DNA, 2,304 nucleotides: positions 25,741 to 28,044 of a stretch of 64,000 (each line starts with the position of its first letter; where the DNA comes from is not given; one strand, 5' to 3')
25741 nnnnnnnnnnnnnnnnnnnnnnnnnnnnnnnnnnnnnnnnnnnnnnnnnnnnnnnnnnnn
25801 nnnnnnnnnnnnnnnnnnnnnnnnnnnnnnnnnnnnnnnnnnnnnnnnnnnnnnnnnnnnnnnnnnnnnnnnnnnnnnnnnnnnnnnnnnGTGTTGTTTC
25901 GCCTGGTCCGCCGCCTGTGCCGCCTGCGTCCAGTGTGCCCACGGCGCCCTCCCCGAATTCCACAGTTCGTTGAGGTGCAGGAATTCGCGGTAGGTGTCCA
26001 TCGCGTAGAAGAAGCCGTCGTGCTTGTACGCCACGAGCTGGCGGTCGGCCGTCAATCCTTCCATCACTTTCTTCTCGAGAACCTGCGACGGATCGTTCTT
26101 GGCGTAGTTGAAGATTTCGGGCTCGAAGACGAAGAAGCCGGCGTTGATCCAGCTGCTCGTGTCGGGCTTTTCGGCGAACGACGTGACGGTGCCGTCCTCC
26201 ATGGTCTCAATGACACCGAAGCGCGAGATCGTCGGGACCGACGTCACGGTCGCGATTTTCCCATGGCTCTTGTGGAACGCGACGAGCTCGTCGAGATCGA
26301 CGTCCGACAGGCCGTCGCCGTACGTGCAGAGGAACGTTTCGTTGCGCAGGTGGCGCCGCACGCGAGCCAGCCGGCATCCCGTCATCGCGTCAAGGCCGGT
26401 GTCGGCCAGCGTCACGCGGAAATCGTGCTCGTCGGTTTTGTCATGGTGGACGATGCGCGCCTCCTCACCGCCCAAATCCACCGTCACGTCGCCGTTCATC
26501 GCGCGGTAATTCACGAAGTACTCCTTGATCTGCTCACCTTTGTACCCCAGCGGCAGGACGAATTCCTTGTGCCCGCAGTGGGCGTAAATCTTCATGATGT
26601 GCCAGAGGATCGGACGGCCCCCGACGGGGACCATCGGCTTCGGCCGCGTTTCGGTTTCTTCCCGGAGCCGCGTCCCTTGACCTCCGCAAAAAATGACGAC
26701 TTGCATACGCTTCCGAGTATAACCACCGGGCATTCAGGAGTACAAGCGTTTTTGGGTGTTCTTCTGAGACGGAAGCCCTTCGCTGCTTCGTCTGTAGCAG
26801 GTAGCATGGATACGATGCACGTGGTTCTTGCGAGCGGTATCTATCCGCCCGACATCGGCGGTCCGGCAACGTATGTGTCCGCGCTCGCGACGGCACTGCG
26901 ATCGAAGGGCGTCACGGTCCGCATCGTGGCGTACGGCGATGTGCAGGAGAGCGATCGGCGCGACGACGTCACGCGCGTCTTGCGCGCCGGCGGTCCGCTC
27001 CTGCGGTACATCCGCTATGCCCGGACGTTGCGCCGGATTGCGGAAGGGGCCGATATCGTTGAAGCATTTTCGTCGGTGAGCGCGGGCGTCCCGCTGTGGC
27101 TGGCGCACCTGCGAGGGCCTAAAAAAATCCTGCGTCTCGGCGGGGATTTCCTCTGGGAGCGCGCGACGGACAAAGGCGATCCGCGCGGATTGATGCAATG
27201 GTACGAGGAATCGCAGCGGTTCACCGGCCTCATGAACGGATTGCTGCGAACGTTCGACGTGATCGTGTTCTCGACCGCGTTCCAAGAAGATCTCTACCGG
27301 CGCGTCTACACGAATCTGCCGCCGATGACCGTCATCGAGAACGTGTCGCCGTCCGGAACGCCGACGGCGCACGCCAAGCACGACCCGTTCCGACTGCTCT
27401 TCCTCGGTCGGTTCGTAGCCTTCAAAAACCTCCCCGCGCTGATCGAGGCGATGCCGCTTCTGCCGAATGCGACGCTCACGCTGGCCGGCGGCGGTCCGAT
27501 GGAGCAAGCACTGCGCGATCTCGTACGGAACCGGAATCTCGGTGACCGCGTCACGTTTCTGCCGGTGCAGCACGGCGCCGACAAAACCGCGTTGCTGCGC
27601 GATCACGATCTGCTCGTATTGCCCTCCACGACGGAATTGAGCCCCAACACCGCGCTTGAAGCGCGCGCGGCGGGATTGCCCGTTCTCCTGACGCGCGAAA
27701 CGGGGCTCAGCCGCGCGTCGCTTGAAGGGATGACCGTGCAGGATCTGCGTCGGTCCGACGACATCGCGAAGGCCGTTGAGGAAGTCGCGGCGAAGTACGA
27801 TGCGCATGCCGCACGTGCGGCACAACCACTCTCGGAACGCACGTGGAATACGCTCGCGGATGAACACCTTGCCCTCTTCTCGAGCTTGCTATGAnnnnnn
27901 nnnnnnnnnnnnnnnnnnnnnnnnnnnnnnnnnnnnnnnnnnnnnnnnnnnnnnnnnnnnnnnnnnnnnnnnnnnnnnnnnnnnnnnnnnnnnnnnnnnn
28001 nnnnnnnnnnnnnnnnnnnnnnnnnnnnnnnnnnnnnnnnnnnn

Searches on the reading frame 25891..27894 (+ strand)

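Call 63: search_protein_families(library=pfam, proteins=[window:25891-27894:+], max_evalue=0.00001)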
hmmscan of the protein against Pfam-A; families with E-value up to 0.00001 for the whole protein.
window:25891-27894:+ (667 aa): 5 families
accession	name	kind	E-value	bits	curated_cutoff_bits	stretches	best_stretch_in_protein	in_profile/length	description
PF00534.26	Glycos_transf_1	-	5.2e-21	75.4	26.4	1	496-633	12-156/172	Glycosyl transferases group 1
PF13692.12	Glyco_trans_1_4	-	8.3e-21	75.2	27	1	501-632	3-139/142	Glycosyl transferases group 1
PF13579.12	Glyco_trans_4_4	-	4.2e-12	47.1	29.7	1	323-484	1-157/158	Glycosyl transferase 4-like domain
PF20706.3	GT4-conflict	-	7.2e-09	35.5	26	1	476-647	177-372/385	Family 4 Glycosyltransferase in conflict systems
PF13439.12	Glyco_transf_4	-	1.1e-08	35.8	28.5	1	322-484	1-164/170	Glycosyltransferase Family 4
